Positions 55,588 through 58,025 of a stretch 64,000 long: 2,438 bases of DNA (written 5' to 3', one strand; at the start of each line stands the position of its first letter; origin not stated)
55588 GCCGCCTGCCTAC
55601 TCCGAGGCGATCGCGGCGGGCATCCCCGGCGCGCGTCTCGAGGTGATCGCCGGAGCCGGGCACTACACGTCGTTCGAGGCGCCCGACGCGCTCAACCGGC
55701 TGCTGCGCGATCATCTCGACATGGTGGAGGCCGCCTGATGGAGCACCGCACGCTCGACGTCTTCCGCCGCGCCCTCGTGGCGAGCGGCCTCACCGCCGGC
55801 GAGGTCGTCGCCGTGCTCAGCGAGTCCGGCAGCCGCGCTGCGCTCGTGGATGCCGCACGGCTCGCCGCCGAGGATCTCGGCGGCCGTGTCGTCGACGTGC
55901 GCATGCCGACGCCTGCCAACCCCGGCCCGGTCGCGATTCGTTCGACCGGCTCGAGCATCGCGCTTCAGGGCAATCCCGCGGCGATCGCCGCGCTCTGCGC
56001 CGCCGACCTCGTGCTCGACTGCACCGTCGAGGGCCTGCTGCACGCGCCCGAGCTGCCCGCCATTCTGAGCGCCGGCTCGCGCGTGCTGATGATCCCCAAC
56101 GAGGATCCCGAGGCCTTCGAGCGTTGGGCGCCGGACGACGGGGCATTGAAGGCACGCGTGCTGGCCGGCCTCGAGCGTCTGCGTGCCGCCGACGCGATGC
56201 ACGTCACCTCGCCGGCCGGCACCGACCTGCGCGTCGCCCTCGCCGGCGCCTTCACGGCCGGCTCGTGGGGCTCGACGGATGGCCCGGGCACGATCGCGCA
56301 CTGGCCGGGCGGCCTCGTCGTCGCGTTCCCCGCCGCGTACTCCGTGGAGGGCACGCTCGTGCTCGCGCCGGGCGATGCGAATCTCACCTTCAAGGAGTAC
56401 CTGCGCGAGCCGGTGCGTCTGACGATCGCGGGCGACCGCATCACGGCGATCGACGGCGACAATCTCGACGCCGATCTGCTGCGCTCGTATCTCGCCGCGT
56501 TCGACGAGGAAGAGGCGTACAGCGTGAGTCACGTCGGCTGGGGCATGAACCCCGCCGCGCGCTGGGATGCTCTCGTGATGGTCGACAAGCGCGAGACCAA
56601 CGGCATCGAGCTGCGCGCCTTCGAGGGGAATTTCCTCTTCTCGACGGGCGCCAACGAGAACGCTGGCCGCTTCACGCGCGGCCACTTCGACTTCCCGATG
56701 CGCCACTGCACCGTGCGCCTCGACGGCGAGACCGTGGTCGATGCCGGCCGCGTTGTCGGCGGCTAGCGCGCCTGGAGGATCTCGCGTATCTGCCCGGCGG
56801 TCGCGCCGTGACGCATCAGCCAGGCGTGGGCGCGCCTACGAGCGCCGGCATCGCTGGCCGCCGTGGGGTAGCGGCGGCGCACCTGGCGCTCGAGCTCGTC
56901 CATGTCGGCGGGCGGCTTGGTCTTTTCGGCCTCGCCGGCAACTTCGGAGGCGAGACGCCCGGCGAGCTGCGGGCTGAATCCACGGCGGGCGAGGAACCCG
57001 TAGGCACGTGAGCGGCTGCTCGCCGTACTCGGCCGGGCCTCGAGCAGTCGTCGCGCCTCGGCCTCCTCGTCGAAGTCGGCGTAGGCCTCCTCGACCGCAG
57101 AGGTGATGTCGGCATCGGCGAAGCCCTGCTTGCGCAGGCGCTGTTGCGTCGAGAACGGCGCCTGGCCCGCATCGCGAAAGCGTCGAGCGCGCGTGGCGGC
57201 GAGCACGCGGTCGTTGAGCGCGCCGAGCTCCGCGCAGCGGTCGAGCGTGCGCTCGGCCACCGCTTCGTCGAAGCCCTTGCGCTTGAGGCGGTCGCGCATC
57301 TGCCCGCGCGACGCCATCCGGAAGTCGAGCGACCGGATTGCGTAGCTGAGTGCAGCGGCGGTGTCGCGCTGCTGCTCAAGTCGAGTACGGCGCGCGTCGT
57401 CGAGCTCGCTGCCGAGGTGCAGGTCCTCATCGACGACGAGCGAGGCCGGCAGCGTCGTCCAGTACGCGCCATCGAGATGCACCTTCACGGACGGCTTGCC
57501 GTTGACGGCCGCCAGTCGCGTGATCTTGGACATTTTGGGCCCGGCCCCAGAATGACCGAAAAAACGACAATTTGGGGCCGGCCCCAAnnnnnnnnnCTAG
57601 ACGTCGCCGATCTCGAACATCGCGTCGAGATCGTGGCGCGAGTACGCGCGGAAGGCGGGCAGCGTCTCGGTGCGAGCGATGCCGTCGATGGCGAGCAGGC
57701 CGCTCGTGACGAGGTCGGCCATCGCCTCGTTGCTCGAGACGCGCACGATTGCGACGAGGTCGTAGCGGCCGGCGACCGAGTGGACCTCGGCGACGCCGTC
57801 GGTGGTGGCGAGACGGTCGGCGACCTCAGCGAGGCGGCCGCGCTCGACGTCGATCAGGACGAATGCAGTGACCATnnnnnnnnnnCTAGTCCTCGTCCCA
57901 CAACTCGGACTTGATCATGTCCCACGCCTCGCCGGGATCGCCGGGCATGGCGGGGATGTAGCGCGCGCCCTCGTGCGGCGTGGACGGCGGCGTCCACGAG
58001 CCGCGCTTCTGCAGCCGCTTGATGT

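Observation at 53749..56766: NicD/NicX-like 2,5-dihydroxypyridine ring-opening module behind a permease and an ACAD-fold flavoenzyme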

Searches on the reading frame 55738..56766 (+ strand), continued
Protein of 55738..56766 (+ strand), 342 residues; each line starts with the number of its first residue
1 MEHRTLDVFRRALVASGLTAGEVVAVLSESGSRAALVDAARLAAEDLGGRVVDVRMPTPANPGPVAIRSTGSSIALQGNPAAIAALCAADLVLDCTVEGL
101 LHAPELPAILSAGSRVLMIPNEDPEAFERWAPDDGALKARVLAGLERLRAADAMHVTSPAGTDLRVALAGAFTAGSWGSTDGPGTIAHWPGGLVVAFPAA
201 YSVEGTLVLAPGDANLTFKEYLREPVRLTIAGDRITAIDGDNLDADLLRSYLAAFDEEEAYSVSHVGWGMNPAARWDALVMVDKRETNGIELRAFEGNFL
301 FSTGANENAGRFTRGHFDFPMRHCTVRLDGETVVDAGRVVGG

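Call 70: search_protein_families(library=ncbifam, proteins=[L051:6248-7366:+, L051:7378-8298:+, L051:8304-9233:+, L051:15686-16864:+, L051:19013-20593:+, L051:2713-3855:-], max_evalue=1e-8)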
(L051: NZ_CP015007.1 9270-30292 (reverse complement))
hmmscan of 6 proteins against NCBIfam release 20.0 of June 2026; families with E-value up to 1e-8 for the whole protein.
L051:6248-7366:+ (372 aa): 2 families
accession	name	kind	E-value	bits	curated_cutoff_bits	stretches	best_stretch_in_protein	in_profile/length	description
TIGR02272.1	gentisate_1_2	equivalog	6.9e-91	304.7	442.1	1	23-360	3-335/336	gentisate 1,2-dioxygenase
NF049978.1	AminoSalDhMabB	equivalog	3.3e-84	283.3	650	1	28-370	6-344/351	5-aminosalicylate 1,2-dioxygenase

L051:7378-8298:+ (306 aa): 6 families
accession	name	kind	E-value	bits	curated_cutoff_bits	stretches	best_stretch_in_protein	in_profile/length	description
NF053535.1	DhyDRhmHlse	equivalog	8.8e-61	205.7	500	1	78-302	61-280/284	2,4-didehydro-3-deoxy-L-rhamnonate hydrolase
TIGR02303.1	HpaG-C-term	equivalog_domain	9.1e-45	153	276.4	1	73-302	29-244/245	4-hydroxyphenylacetate degradation bifunctional isomerase/decarboxylase, C-terminal subunit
NF009399.0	PRK12764.1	equivalog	2.4e-34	119.2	444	1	92-288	25-207/501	fumarylacetoacetate hydrolase family protein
NF011750.0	PRK15203.1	equivalog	5.2e-34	117.8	811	1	80-302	214-424/429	4-hydroxyphenylacetate degradation bifunctional isomerase/decarboxylase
TIGR02305.1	HpaG-N-term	equivalog_domain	2.3e-33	115.5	228.65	1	90-300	2-205/205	4-hydroxyphenylacetate degradation bifunctional isomerase/decarboxylase, N-terminal subunit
NF007967.0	PRK10691.1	equivalog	3.6e-28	98.4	201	1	89-272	17-198/219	fumarylacetoacetate hydrolase family protein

L051:8304-9233:+ (309 aa): 3 families
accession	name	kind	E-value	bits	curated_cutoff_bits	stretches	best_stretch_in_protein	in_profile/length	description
TIGR04048.1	nitrile_sll0784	equivalog_domain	1.1e-51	175.7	502.6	1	5-303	3-300/301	Nit6803 family nitrilase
NF040852.1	nitrile_Arch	equivalog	5.1e-12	45.5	500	1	6-272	2-237/262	nitrilase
TIGR03381.1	agmatine_aguB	equivalog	9.9e-11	41.5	410.25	1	6-282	2-265/279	N-carbamoylputrescine amidase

L051:15686-16864:+ (392 aa): 19 families
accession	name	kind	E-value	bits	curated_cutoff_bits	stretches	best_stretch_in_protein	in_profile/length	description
TIGR03615.1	RutF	equivalog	1.5e-37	129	254.75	1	8-162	5-155/156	NADH-dependent FMN reductase RutF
TIGR02296.1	HpaC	equivalog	1.1e-30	106.7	205.95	1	9-161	1-151/154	4-hydroxyphenylacetate 3-monooxygenase, reductase component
NF012030.0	PRK15486.1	equivalog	4.2e-25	88.5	315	1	5-161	6-160/170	4-hydroxyphenylacetate 3-monooxygenase reductase subunit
NF042921.1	HpaC_Thermus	equivalog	1.1e-24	87.1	200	1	7-162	3-148/150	4-hydroxyphenylacetate 3-monooxygenase reductase subunit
NF045630.1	monooxsub_HsaB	equivalog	1.7e-22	80.1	230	1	8-165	9-161/186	3-hydroxy-9,10-secoandrosta-1,3,5(10)-triene-9,17-dione monooxygenase reductase subunit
NF045919.1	HphnlacHdxRed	equivalog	2.3e-21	76.2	340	1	10-172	11-167/309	p-hydroxyphenylacetate 3-hydroxylase reductase component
NF045733.1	StyMonoxStyB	equivalog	5.1e-18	65.5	200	1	8-161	3-147/150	styrene monooxygenase NADH-dependent flavin reductase subunit StyB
NF045775.1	acetoin_reg_AlsR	exception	3.5e-17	62.8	430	1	173-337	86-253/290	acetoin biosynthesis transcriptional regulator AlsR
NF052639.1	FlvnRedFerAPor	equivalog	4.3e-16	59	260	1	9-160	7-152/158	flavin reductase FerA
NF008416.0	PRK11242.1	equivalog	4.8e-16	58.9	277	1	177-379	90-290/300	transcriptional regulator CynR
NF053705.1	TransRegGltCGpos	equivalog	5.4e-16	58.7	350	1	179-362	92-275/300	glutamate biosynthesis transcriptional regulator GltC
TIGR03339.1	phn_lysR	subfamily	9.6e-13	48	341.1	1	188-330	94-237/279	aminoethylphosphonate catabolism associated LysR family transcriptional regulator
NF008361.0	PRK11151.1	equivalog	1.2e-11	44.4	329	1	179-330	92-244/305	DNA-binding transcriptional regulator OxyR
NF047520.1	trans_act_CidR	equivalog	3.9e-11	42.7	415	1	181-348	94-260/292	cidABC operon transcriptional activator CidR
NF007385.0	PRK09906.1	equivalog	7.2e-11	41.8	356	1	176-379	88-290/296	DNA-binding transcriptional regulator HcaR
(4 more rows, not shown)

L051:19013-20593:+ (526 aa): 9 families
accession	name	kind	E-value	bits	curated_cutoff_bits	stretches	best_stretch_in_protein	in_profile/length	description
TIGR03997.1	mycofact_OYE_2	equivalog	6.6e-67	226.3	793.15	1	6-487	189-644/645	mycofactocin system FadH/OYE family oxidoreductase 2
NF045599.1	bili_reduct_long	exception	2.5e-41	141.6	750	1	7-448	188-610/641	bilirubin reductase, long form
NF041087.1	bile_acid_BaiCD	equivalog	4e-36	124.3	825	1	104-487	285-641/642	bile acid Fe-S flavoenzyme BaiCD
TIGR03996.1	mycofact_OYE_1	hypoth_equivalog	8.3e-28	97.3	627.9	1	100-439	273-599/633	mycofactocin system FadH/OYE family oxidoreductase 1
NF045592.1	bili_reduct_N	equivalog_domain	2.6e-20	72.9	425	1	6-166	187-350/363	bilirubin reductase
NF009410.0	PRK12771.1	subfamily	5.7e-13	48.3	516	0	198-281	133-210/566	NAD(P)-binding protein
TIGR01317.1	GOGAT_sm_gam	subfamily_domain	8.8e-10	38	447.7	0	205-300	145-239/485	glutamate synthase small subunit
TIGR01316.1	gltA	equivalog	3.5e-09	36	471.75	0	203-278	133-202/449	NADPH-dependent glutamate synthase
NF009414.0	PRK12778.1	equivalog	9.3e-09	34.1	1103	0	203-278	431-500/752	bifunctional dihydroorotate dehydrogenase B NAD binding subunit/NADPH-dependent glutamate synthase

L051:2713-3855:- (380 aa): 11 families
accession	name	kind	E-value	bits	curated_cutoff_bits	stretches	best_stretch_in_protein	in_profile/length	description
NF004848.0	PRK06199.1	subfamily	5.2e-202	670.9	362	1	3-379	3-378/379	tyramine oxidase subunit B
TIGR03944.1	dehyd_SbnB_fam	equivalog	1.8e-42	145.6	326.9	1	10-255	2-225/327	2,3-diaminopropionate biosynthesis protein SbnB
TIGR02371.1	ala_DH_arch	equivalog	3.3e-33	115.2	409.15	1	78-372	52-323/325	alanine dehydrogenase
NF006379.0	PRK08618.1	equivalog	1.4e-29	103.5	417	1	75-255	48-218/326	ornithine cyclodeaminase family protein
NF004793.0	PRK06141.1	equivalog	9e-25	87.3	322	1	75-255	47-215/314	bifunctional Delta(1)-pyrroline-2-carboxylate/Delta(1)-piperideine-2-carboxylate reductase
NF045643.1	ImmsucRedBhcD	equivalog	8.3e-19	68.1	500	1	91-177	63-149/321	iminosuccinate reductase BhcD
NF006141.0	PRK08291.1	equivalog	7.4e-17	61.3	408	1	102-364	78-321/330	cyclodeaminase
TIGR02992.1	ectoine_eutC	equivalog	1.1e-16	60.8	471.65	1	101-368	74-322/326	ectoine utilization protein EutC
NF005762.1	PRK07589.1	equivalog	3.1e-13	49.4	350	1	100-254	73-219/334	ornithine cyclodeaminase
NF005296.0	PRK06823.1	equivalog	1.3e-12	47.4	438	0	93-255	65-218/315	ornithine cyclodeaminase family protein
NF005603.0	PRK07340.1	equivalog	1.5e-09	37.5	266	1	102-233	74-200/307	delta(1)-pyrroline-2-carboxylate reductase family protein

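Call 76: find_encoding_contigs(protein=P0073, flank=9000, max_places=1)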
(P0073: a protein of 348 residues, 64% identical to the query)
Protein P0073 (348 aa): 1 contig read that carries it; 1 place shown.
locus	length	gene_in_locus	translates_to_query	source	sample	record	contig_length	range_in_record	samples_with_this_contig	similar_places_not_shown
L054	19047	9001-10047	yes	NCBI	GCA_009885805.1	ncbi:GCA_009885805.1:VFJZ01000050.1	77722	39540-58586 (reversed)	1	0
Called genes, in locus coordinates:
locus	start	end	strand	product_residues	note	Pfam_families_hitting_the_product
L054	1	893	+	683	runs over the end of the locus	PF13380:CoA_binding_2, PF13607:Succ_CoA_lig, PF13549:ATP-grasp_5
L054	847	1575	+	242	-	PF04298:Zn_peptidase_2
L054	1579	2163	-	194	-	-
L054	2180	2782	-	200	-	-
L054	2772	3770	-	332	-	PF03417:AAT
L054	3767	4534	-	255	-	PF13489:Methyltransf_23, PF13847:Methyltransf_31, PF08241:Methyltransf_11, PF08242:Methyltransf_12, PF13649:Methyltransf_25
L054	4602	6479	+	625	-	PF00724:Oxidored_FMN, PF00070:Pyr_redox (faint), PF03486:HI0933_like (weak), PF07992:Pyr_redox_2, PF12831:FAD_oxidored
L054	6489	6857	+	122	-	-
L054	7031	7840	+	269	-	PF00561:Abhydrolase_1, PF12146:Hydrolase_4, PF12697:Abhydrolase_6, PF00756:Esterase (faint), PF00561:Abhydrolase_1 (weak)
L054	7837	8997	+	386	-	PF02771:Acyl-CoA_dh_N, PF02770:Acyl-CoA_dh_M, PF00441:Acyl-CoA_dh_1, PF08028:Acyl-CoA_dh_2 (weak)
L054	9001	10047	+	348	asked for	PF26233:NicX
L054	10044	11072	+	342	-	PF02423:OCD_Mu_crystall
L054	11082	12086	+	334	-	PF21686:LigD_Prim-Pol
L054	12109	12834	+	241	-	PF00106:adh_short, PF08659:KR, PF13561:adh_short_C2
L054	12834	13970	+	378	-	PF02771:Acyl-CoA_dh_N, PF02770:Acyl-CoA_dh_M, PF00441:Acyl-CoA_dh_1, PF08028:Acyl-CoA_dh_2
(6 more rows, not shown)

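Call 77: find_encoding_contigs(protein=P0085, flank=9000, max_places=1)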
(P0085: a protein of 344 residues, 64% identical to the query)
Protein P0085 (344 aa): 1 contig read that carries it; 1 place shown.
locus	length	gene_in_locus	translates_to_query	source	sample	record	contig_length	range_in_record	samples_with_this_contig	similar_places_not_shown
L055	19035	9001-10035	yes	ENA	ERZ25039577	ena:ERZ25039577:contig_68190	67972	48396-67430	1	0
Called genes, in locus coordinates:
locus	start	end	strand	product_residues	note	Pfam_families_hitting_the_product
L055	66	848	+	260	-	PF12697:Abhydrolase_6 (weak)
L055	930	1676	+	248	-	PF00067:p450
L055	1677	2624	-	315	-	PF03793:PASTA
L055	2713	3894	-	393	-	PF09594:GT87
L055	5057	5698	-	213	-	PF07690:MFS_1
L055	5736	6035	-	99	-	PF00795:CN_hydrolase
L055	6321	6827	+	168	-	-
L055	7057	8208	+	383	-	PF02771:Acyl-CoA_dh_N, PF02770:Acyl-CoA_dh_M, PF00441:Acyl-CoA_dh_1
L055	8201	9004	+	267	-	PF00561:Abhydrolase_1, PF12146:Hydrolase_4, PF12697:Abhydrolase_6, PF08386:Abhydrolase_4 (faint)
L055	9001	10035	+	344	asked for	PF26233:NicX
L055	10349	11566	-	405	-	PF09594:GT87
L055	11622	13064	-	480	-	PF00083:Sugar_tr (weak), PF07690:MFS_1, PF12832:MFS_1_like (faint), PF07690:MFS_1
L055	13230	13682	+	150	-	PF00376:MerR, PF13411:MerR_1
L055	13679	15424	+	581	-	PF07690:MFS_1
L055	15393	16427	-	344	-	PF13298:LigD_N, PF01068:DNA_ligase_A_M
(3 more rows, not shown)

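Call 78: find_encoding_contigs(protein=P0103, flank=9000, max_places=1)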
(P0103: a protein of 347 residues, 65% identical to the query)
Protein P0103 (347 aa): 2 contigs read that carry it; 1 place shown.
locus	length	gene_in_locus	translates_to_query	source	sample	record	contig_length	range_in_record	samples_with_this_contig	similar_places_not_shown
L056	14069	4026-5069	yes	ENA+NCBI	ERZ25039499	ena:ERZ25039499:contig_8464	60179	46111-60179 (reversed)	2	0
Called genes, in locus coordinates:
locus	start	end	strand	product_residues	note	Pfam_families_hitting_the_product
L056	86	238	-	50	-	PF02852:Pyr_redox_dim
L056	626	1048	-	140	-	PF07992:Pyr_redox_2, PF00070:Pyr_redox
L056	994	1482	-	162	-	PF00890:FAD_binding_2 (weak), PF01134:GIDA (weak), PF07992:Pyr_redox_2, PF12831:FAD_oxidored, PF13450:NAD_binding_8 (weak)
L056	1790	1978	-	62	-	-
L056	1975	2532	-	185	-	PF03734:YkuD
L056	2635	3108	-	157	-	PF08281:Sigma70_r4_2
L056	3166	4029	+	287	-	PF02770:Acyl-CoA_dh_M, PF00441:Acyl-CoA_dh_1, PF08028:Acyl-CoA_dh_2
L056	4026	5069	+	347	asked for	PF26233:NicX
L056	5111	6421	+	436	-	PF00120:Gln-synt_C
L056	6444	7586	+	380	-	PF00067:p450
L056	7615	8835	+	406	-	PF07690:MFS_1, PF06779:MFS_4, PF07690:MFS_1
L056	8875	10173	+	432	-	PF00501:AMP-binding, PF14535:AMP-binding_C_2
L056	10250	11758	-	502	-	-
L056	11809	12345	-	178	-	PF13302:Acetyltransf_3, PF00583:Acetyltransf_1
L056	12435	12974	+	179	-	PF00300:His_Phos_1 (weak)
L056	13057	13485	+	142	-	PF08534:Redoxin (weak), PF00085:Thioredoxin, PF13098:Thioredoxin_2 (weak)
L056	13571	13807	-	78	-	-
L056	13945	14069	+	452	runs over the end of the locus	PF04116:FA_hydroxylase, PF00378:ECH_1, PF16113:ECH_2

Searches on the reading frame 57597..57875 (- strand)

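Call 6: search_protein_families(library=pfam, proteins=[window:57597-57875:-])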
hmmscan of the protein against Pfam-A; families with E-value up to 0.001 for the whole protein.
window:57597-57875:- (92 aa): 2 families
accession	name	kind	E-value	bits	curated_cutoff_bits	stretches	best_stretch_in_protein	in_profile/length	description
PF01037.27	AsnC_trans_reg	-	3.6e-17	62.4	25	1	6-76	1-72/73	Lrp/AsnC ligand binding domain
PF08734.17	GYD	-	2.7e-05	24.5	31.4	1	28-76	37-83/91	GYD domain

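Call 8: search_protein_families(library=ncbifam, proteins=[window:57597-57875:-], max_evalue=0.00001)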
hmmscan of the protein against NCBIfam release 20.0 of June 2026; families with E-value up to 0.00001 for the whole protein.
window:57597-57875:- (92 aa): 3 families
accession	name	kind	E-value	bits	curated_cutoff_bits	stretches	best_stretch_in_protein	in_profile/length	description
NF040947.1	trans_reg_LysM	equivalog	3.4e-07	30.1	180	1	2-73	60-131/136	HTH-type transcriptional regulator LysM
NF041395.1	TranRegLrpA1_Halo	equivalog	1e-06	28.8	250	1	4-69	67-132/142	HTH-type transcriptional regulator LrpA1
NF041396.1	TranRegLrp_Halo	equivalog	1.3e-06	28.4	190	1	2-70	65-132/149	HTH-type transcriptional regulator Lrp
